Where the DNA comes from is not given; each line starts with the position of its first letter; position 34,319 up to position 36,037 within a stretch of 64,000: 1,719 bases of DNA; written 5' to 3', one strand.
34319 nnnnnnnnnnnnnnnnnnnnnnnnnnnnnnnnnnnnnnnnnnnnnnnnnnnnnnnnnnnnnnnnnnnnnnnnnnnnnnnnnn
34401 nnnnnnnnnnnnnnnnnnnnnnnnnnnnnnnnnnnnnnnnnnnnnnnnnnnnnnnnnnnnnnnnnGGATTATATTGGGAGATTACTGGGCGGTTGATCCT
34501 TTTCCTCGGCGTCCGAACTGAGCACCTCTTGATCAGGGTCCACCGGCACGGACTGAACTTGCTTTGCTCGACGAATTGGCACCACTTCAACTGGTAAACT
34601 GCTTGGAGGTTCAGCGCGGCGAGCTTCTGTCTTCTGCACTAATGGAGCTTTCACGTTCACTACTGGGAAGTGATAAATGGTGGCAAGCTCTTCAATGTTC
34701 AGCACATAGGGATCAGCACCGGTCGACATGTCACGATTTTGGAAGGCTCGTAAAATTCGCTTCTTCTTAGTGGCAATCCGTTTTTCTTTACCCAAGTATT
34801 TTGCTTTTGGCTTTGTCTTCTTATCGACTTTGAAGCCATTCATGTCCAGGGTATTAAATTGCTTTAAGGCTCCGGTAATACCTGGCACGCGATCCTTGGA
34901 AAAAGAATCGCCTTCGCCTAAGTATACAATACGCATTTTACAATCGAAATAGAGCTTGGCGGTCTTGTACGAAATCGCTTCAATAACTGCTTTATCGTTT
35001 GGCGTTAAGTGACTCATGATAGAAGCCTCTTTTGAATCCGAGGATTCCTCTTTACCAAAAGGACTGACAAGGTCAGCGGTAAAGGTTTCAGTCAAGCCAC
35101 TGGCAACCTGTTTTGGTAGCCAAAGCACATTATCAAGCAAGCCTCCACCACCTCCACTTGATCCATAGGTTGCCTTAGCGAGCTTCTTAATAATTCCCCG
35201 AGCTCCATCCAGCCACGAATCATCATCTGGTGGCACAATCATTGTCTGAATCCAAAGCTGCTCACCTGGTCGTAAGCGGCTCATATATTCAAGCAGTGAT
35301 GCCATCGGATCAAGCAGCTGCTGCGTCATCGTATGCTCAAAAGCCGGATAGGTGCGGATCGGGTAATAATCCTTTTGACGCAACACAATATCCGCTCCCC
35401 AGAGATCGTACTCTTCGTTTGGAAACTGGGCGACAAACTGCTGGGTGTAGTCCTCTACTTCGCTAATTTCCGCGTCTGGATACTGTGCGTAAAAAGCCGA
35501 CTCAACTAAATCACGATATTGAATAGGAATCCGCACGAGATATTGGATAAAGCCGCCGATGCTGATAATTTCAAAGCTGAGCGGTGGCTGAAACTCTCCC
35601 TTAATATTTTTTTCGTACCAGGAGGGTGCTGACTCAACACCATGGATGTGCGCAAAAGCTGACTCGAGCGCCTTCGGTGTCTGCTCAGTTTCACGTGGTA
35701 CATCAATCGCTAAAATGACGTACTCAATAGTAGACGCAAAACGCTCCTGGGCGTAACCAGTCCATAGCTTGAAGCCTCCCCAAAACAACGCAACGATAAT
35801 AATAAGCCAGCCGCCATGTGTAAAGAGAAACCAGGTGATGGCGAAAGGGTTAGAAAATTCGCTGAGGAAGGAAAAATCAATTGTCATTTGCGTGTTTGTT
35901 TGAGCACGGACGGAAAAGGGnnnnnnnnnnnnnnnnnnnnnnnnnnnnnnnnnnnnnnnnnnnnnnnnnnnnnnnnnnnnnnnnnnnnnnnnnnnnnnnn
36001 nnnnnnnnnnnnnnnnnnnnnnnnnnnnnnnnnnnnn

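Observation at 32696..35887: VirD4/TraG-like coupling ATPase paired with a 472-aa membrane protein, without other conjugation genes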

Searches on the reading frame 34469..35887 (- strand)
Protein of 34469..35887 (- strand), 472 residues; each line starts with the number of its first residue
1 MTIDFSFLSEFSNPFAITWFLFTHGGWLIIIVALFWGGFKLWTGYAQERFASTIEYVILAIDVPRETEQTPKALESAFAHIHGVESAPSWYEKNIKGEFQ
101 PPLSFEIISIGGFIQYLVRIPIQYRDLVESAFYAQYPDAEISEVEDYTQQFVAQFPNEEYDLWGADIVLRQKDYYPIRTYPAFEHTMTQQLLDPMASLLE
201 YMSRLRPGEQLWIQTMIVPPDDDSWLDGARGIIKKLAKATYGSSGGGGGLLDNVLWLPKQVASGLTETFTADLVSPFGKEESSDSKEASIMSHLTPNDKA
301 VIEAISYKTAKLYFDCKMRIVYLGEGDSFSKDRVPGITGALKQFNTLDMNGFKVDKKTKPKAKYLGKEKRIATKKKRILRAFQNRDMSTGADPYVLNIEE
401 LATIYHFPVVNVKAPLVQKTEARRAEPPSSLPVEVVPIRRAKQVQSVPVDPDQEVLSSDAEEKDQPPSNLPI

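Call 6: search_protein_families(library=pfam, proteins=[window:34469-35887:-], max_evalue=0.01)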
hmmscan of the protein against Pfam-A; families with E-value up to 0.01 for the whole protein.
window:34469-35887:- (472 aa): 0 families

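Call 7: search_protein_families(library=ncbifam, proteins=[window:34469-35887:-], max_evalue=0.01)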
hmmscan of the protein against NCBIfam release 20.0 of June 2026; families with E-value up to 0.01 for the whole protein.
window:34469-35887:- (472 aa): 0 families

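Call 11: find_homologous_proteins(query=window:34469-35887:-)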
Query window:34469-35887:- (472 aa): 2014 proteins with E <= 0.001 among 8000 candidates; the best 120 are listed.
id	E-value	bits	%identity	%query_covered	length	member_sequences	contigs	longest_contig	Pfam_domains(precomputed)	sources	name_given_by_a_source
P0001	0.0e+0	1077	100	100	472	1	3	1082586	PF26449.1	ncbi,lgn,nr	ncbi:MAG: hypothetical protein H6760_02675 [Candidatus Nomurabacteria bacterium]|nr:MAG: hypothetica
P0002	3.4e-275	931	85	100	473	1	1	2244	PF26449.1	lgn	-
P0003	6.9e-179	614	60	94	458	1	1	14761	PF26449.1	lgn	-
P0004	7.0e-179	614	59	92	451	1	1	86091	PF26449.1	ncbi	-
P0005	1.8e-178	612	57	100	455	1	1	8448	PF26449.1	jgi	jgi:hypothetical protein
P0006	3.2e-175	602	62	93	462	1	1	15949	PF26449.1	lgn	-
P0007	1.5e-159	550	55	89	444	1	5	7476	PF26449.1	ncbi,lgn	-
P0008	5.1e-157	542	53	91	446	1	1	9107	PF26449.1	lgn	-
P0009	8.6e-149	514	51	92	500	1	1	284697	PF26449.1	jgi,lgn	-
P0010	3.6e-146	506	50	98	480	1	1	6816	PF26449.1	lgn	-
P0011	9.2e-145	501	55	83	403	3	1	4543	PF26449.1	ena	-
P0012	1.3e-144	501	48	100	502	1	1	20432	PF26449.1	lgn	-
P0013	3.6e-143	496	50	93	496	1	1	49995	PF26449.1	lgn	-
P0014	2.4e-142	493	53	90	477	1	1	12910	-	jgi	jgi:hypothetical protein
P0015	3.5e-141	489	48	97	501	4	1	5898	PF26449.1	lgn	-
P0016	1.9e-140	487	49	99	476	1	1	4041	PF26449.1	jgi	jgi:hypothetical protein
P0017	9.6e-139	481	49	99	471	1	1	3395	PF26449.1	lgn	-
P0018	2.3e-138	480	48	92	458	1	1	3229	PF26449.1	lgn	-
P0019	3.4e-138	480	50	90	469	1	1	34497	PF26449.1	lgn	-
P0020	4.1e-138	479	49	97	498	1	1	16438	PF26449.1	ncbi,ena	-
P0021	5.0e-138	479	49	98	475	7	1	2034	PF26449.1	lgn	-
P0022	5.3e-138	479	48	99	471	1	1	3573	PF26449.1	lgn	-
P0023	2.9e-137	476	48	100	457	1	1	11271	PF26449.1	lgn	-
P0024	2.7e-136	473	49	94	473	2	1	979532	PF26449.1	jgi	-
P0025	4.9e-136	472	46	98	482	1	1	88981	PF26449.1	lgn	-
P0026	7.8e-136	472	48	99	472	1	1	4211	PF26449.1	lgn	-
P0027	1.3e-135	471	47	99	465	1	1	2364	PF26449.1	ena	-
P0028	2.1e-135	470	47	100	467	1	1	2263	PF26449.1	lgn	-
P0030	9.6e-135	468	49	93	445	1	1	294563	PF26449.1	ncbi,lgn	-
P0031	2.1e-134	467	47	98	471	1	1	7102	PF26449.1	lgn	-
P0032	7.0e-134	465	47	98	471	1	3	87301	PF26449.1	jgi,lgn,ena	-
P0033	7.8e-134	465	46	95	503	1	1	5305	PF26449.1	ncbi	-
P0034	9.7e-134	465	46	98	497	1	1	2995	PF26449.1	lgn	-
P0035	1.2e-133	465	47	99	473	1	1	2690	PF26449.1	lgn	-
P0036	1.4e-133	464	47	100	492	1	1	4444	PF26449.1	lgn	-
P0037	1.4e-133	464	47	99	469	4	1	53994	PF26449.1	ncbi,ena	-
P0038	1.7e-133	464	50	90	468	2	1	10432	PF26449.1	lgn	-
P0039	2.9e-133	463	47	98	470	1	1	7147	PF26449.1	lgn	-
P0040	3.4e-133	463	46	99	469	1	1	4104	PF26449.1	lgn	-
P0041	6.7e-133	462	48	99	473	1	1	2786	PF26449.1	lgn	-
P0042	9.5e-133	462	47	99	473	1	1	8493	PF26449.1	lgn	-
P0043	3.3e-132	460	47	93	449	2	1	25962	PF26449.1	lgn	-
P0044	4.5e-132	459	46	100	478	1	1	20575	PF26449.1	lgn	-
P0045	5.3e-132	459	47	99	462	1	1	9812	PF26449.1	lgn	-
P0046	5.8e-132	459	49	93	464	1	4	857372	PF26449.1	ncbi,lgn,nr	ncbi:MAG: hypothetical protein HYY50_02585 [Candidatus Kerfeldbacteria bacterium]|nr:hypothetical pr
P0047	6.2e-132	459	47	100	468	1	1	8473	PF26449.1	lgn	-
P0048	6.3e-132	459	48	91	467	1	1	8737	PF26449.1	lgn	-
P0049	1.1e-131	458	46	99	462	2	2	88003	PF26449.1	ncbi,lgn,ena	-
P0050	3.2e-131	457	47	99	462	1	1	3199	PF26449.1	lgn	-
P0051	4.0e-131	456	45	97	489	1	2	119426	PF26449.1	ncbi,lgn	-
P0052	4.3e-131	456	47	99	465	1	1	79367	PF26449.1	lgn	-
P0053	1.3e-130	455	46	99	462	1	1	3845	PF26449.1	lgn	-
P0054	1.5e-130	454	47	99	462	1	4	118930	PF26449.1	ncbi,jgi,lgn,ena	-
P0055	6.0e-130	452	48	91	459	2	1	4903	PF26449.1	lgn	-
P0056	1.2e-129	451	47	98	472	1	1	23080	PF26449.1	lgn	-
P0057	2.3e-129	450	45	99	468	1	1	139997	PF26449.1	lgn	-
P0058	2.9e-129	450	46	98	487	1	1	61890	PF26449.1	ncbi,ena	-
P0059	4.2e-129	450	46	99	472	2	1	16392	PF26449.1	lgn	-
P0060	5.8e-129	449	47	90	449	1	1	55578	PF26449.1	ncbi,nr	ncbi:MAG: hypothetical protein HYZ09_01670 [Candidatus Kerfeldbacteria bacterium]|nr:hypothetical pr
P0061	6.8e-129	449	46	100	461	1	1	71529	PF26449.1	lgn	-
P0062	7.6e-129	449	47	100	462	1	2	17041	PF26449.1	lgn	-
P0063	8.3e-129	449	47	100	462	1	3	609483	PF26449.1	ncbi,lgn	-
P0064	1.8e-128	447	44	100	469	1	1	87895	PF26449.1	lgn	-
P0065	1.0e-127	445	46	100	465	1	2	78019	PF26449.1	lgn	-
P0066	7.2e-127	442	43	100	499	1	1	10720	PF26449.1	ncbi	-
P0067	1.9e-126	441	47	99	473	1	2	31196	PF26449.1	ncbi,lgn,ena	-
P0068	2.3e-126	441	45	98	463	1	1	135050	PF26449.1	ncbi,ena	-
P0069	4.0e-126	440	46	100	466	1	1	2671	PF26449.1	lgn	-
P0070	5.2e-126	439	45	97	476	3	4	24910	PF26449.1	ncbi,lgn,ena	-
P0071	1.2e-125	438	45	97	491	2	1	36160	PF26449.1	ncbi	-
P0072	1.7e-125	438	45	99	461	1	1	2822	PF26449.1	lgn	-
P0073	1.6e-124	434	46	97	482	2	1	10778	PF26449.1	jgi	-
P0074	4.4e-124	433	45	99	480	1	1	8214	PF26449.1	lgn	-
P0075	6.0e-124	433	44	99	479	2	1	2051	PF26449.1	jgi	-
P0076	7.5e-124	432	43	99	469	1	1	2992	PF26449.1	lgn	-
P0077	8.3e-124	432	46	91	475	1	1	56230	PF26449.1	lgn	-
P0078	9.1e-124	432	43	100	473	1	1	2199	PF26449.1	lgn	-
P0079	1.4e-123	431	44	98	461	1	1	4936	PF26449.1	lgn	-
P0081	3.9e-123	430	45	100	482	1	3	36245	PF26449.1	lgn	-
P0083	9.0e-123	429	49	89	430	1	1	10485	PF26449.1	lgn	-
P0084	1.0e-122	429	45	94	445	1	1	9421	PF26449.1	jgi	jgi:hypothetical protein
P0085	1.0e-122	429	45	100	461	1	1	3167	PF26449.1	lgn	-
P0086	2.9e-122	427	46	92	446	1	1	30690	PF26449.1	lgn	-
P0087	3.0e-122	427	42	99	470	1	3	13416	PF26449.1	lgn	-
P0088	3.3e-122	427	43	100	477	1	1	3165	PF26449.1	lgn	-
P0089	1.2e-121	425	44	98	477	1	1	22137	PF26449.1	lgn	-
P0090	1.7e-121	424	45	91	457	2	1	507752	PF26449.1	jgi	-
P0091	4.1e-121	423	42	99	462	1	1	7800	PF26449.1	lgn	-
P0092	4.8e-121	423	44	100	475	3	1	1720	PF26449.1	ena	-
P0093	1.7e-120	421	44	100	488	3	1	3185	PF26449.1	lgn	-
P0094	4.8e-120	420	45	100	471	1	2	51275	PF26449.1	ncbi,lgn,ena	ncbi:MAG: hypothetical protein AAB444_02370 [Patescibacteria group bacterium]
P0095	5.0e-120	420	46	91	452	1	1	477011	PF26449.1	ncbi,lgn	-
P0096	1.2e-119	418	44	99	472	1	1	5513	PF26449.1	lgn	-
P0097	2.2e-119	418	42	98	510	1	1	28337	PF26449.1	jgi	-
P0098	1.2e-118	415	44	99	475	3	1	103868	PF26449.1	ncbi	ncbi:MAG: hypothetical protein ABIH38_02010 [Patescibacteria group bacterium]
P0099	1.5e-118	415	43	97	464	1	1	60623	PF26449.1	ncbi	ncbi:hypothetical protein ACFL04_03475 [Patescibacteria group bacterium]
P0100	3.6e-118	414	45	92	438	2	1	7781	PF26449.1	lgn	-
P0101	1.0e-117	412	46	96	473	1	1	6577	PF26449.1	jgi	jgi:hypothetical protein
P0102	3.7e-117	410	43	100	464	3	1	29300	PF26449.1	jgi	-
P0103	6.8e-117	409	46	91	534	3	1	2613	PF26449.1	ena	-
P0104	3.1e-116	407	41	100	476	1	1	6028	PF26449.1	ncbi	-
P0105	3.3e-116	407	45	100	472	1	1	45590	PF26449.1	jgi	jgi:hypothetical protein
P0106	3.4e-116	407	42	98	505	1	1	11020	PF26449.1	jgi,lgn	jgi:hypothetical protein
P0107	3.5e-116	407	42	100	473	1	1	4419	PF26449.1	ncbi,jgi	jgi:hypothetical protein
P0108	1.3e-115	405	43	100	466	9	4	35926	PF26449.1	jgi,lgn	jgi:hypothetical protein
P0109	1.7e-115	405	47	89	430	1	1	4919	PF26449.1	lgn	-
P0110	5.0e-115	403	41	97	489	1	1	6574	PF26449.1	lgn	-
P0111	6.9e-115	403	42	100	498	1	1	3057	PF26449.1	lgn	-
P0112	3.1e-114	401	46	92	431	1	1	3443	PF26449.1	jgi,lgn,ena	-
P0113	4.4e-114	400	47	91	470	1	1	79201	PF26449.1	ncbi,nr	ncbi:MAG: hypothetical protein Q8M83_05870 [bacterium]|nr:hypothetical protein [bacterium]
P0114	1.2e-113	399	43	100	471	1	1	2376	PF26449.1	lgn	-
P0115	1.6e-113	398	42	100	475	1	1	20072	PF26449.1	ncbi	-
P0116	3.2e-113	397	47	89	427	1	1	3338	PF26449.1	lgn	-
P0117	6.6e-113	396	41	97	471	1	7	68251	PF26449.1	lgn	-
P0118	9.0e-113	396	42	100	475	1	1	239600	PF26449.1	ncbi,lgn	-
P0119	1.0e-112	396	41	100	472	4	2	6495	PF26449.1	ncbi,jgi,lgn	-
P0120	1.8e-112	395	42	100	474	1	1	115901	PF26449.1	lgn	-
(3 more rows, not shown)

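Call 12: search_protein_families(library=pfam, proteins=[window:34469-35887:-, P0046, P0098], max_evalue=10)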
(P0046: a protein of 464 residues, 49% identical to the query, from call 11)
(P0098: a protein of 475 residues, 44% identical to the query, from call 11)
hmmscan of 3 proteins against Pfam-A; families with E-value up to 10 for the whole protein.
window:34469-35887:- (472 aa): 0 families

P0046 (464 aa): 0 families

P0098 (475 aa): 1 family
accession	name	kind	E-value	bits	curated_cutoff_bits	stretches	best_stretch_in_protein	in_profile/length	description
PF14316.11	DUF4381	-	0.18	12.5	27.2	1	31-79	20-69/145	Domain of unknown function (DUF4381)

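Call 20: find_related_loci(query=A1, collection=genome_contigs, flank=8000)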
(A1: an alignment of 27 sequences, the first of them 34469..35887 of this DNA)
Query A1 (472 aa) in genome_contigs; peptide patterns used: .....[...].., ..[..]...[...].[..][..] (x = any residue, [..] = any of these).
600 stretches matched a pattern (row limit reached: there are more); 515 encode a relative of the query (tblastn E <= 1e-3); the best 80 are kept; 80 distinct loci.
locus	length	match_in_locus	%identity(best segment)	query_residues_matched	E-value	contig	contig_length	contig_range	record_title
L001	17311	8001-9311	59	1-434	2e-178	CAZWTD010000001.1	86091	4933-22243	MAG TPA_asm: uncultured Gammaproteobacteria bacterium isolate binchicken_co115_111 genome assembly, contig: NODE_519_len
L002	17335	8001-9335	49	2-448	3e-136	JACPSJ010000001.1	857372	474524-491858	MAG: Candidatus Kerfeldbacteria bacterium isolate NC_groundwater_702_Ag_S-0.2um_58_11 S36_SO-2_scaffold_22101, whole gen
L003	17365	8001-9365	46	8-472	5e-136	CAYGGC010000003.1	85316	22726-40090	MAG TPA_asm: uncultured Gammaproteobacteria bacterium isolate ERP113451_co1_188 genome assembly, contig: NODE_162_length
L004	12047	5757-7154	47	8-472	1e-131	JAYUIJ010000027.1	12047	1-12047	MAG: Candidatus Kerfeldbacteria bacterium isolate GFS_8656 GFS_8656_26, whole genome shotgun sequence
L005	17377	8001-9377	43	3-471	3e-128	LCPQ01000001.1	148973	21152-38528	MAG: Parcubacteria group bacterium GW2011_GWA2_48_9 UY34_C0001, whole genome shotgun sequence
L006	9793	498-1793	45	1-433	2e-126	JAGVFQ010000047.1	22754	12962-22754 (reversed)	MAG: Patescibacteria group bacterium isolate DeMMO2_29 c_000000015901, whole genome shotgun sequence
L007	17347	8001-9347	43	13-471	1e-125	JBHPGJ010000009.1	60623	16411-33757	Patescibacteria group bacterium isolate SAG AM-311-M06 NODE_9_length_60623_cov_28.914823, whole genome shotgun sequence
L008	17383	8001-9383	42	5-471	2e-121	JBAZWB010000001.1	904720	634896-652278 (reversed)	MAG: Patescibacteria group bacterium isolate SO_2017_GW1_267 NODE_26_length_904720_cov_3.416747_OW334_2017, whole genome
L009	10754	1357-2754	39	1-471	3e-120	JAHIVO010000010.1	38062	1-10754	MAG: Patescibacteria group bacterium isolate MM_PC_MetaG.mb.84 MM_PC_MetaG.mb.84_k141_105794, whole genome shotgun seque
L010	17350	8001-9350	45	8-471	2e-129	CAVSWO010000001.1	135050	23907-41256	MAG: Candidatus Kerfeldbacteria bacterium isolate MFD05684.bin.1.15 genome assembly, contig: contig_100750, whole genome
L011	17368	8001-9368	41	5-472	8e-118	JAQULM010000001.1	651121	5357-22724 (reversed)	MAG: Patescibacteria group bacterium isolate STD1_130 NODE_12_length_651121_cov_7.335518_Sandtown_D1, whole genome shotg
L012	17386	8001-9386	42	1-472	2e-115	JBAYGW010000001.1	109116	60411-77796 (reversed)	MAG: Patescibacteria group bacterium isolate SO_2016_GW1_134 scaffold00414_OW334_2016, whole genome shotgun sequence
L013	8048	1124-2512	42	1-472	2e-115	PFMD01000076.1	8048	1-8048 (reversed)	MAG: Candidatus Kerfeldbacteria bacterium CG_4_10_14_0_8_um_filter_42_10 CG_4_10_14_0.8_um_filter_scaffold_5969_c, whole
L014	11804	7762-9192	41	5-471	4e-115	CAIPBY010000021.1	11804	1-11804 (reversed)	MAG: Candidatus Buchananbacteria bacterium isolate MJ120702A_bin-902 genome assembly, contig: bin-902:021/101, whole gen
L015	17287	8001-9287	44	2-434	1e-114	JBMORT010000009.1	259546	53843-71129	MAG: Patescibacteria group bacterium isolate Betzabe_MAG187 MAG187_9, whole genome shotgun sequence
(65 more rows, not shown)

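Call 30: predict_structure(alignment_id=A1)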
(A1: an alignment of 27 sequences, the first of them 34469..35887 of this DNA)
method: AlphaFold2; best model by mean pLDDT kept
length: 472 residues; sequences in the alignment: 27
mean_pLDDT: 74.9   pTM: 0.69
mean pLDDT of the five models: 74.9, 71.9, 71.6, 69.9, 69.5
residues with pLDDT >= 90: 176; 70-90: 140; 50-70: 48; < 50: 108
segments of 3 or more residues with pLDDT < 50: 1-5, 240-287, 411-450, 452-464
pLDDT, mean of each block of 10 residues (from residue 1): 47 68 81 92 92 94 71 87 84 90 94 93 93 89 93 90 94 85 59 79 92 95 88 75 36 46 39 31 46 80 88 94 92 90 74 90 78 94 92 93 80 38 43 42 44 39 52 48
secondary structure, 60 per line:
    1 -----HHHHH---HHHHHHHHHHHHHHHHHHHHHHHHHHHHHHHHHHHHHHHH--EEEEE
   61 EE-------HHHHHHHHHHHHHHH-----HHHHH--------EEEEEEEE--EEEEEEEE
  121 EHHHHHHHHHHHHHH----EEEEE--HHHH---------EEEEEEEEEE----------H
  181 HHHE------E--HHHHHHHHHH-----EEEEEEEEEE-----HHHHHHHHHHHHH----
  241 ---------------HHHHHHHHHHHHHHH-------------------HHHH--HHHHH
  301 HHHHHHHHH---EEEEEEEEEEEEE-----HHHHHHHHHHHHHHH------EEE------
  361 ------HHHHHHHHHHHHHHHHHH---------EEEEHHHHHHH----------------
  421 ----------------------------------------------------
elements in order: H6-10 H14-53 E56-62 H70-84 H90-94 E103-110 E113-121 H122-135 E140-144 H147-150 E160-169 H180-183 H194-203 E209-218 H224-236 H256-270 H290-293 H296-309 E313-325 H331-345 E352-354 H367-384 E394-397 H398-404

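Call 36: search_protein_representatives(alignment_id=A1)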
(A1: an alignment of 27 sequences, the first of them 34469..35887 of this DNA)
Query: 27 sequences, 470 profile positions. Proteins with E-value up to 0.001 (for the whole library): 3129; up to 1e-10: 2074; up to 1e-30: 1046. The best 150 are listed.
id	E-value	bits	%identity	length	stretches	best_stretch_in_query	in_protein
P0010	5.9e-208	707.8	-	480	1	6-469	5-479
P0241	1.5e-177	607.6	-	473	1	7-469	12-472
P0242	9.3e-169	578.6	-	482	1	1-469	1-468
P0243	1.4e-165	568.2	-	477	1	1-469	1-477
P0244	1.5e-163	561.4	-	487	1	3-457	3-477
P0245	2.3e-163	560.8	-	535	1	10-451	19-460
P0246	4.6e-163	559.8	-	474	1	1-469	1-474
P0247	1.4e-162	558.2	-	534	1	5-452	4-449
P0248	3.3e-162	557.0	-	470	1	10-469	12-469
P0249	2.6e-161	554.1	-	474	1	10-469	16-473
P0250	6.4e-161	552.7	-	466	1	17-469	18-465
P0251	3.0e-158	543.9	-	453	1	5-444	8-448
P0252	1.5e-157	541.7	-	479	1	11-469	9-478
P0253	3.7e-157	540.3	-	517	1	1-462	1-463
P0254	1.1e-156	538.8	-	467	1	14-469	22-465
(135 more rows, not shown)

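Call 60: fold_search(model_id=the predicted structure, library=pdb)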
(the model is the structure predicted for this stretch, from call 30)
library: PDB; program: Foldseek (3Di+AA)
matches with E <= 10: 385; with E <= 0.001: 12
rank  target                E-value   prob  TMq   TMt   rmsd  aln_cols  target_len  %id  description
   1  7o42_E                3.6e-05  1.00  0.35  0.20   8.3       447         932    8  TrwK/VirB4unbound trimer of dimers complex (with Hcp1) from the R388 type IV secretion system determined by cryo-EM. (released 2022-06-22)
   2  8rtd_h                7.1e-05  1.00  0.34  0.35   8.2       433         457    7  Stalk-Arches-IMC structure from the fully-assembled R388 type IV secretion system determined by cryo-EM. (released 2024-06-19)
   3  8rtb_B                1.1e-04  1.00  0.34  0.26   8.1       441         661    7  Extended inner membrane complex (IMC) protomer structure (TrwM/VirB3-TrwK/VirB4-TrwI/VirB6-TrwG/VirB8-TrwE/VirB10) fro (released 2024-06-19)
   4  7o41_B                1.2e-04  1.00  0.32  0.24   9.1       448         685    7  Hexameric composite model of the Inner Membrane Complex (IMC) with the Arches from the fully-assembled R388 type IV se (released 2022-06-22)
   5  7o42_A                1.3e-04  1.00  0.31  0.17   7.9       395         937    8  TrwK/VirB4unbound trimer of dimers complex (with Hcp1) from the R388 type IV secretion system determined by cryo-EM. (released 2022-06-22)
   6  8rtd_V                2.0e-04  1.00  0.34  0.24   8.1       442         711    7  Stalk-Arches-IMC structure from the fully-assembled R388 type IV secretion system determined by cryo-EM. (released 2024-06-19)
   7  7o43_A                2.1e-04  1.00  0.32  0.21   9.9       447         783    8  TrwK/VirB4unbound dimer complex from R388 type IV secretion system determined by cryo-EM. (released 2022-06-22)
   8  8rtd_P                2.3e-04  1.00  0.34  0.23   8.1       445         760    7  Stalk-Arches-IMC structure from the fully-assembled R388 type IV secretion system determined by cryo-EM. (released 2024-06-19)
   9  7o43_B                5.4e-04  1.00  0.33  0.22   9.0       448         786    9  TrwK/VirB4unbound dimer complex from R388 type IV secretion system determined by cryo-EM. (released 2022-06-22)
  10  8rtb_A                5.4e-04  0.98  0.28  0.19  10.9       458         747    9  Extended inner membrane complex (IMC) protomer structure (TrwM/VirB3-TrwK/VirB4-TrwI/VirB6-TrwG/VirB8-TrwE/VirB10) fro (released 2024-06-19)
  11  8rtd_O                5.4e-04  0.98  0.28  0.18  10.9       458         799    9  Stalk-Arches-IMC structure from the fully-assembled R388 type IV secretion system determined by cryo-EM. (released 2024-06-19)
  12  8rtd_T                5.4e-04  0.98  0.28  0.18  10.9       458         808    9  Stalk-Arches-IMC structure from the fully-assembled R388 type IV secretion system determined by cryo-EM. (released 2024-06-19)
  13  8rtd_g                1.1e-03  0.98  0.30  0.21   9.3       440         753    9  Stalk-Arches-IMC structure from the fully-assembled R388 type IV secretion system determined by cryo-EM. (released 2024-06-19)
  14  4pzf_B                6.4e-03  0.66  0.17  0.16  12.7       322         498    8  Berberine bridge enzyme G164A variant, a reticuline dehydrogenase (released 2014-04-23)
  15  6ltw_B                1.5e-02  0.10  0.09  0.11  18.6       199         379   11  Crystal structure of Apo form of I122A/I330A variant of S-adenosylmethionine synthetase from Cryptosporidium hominis (released 2020-10-21)
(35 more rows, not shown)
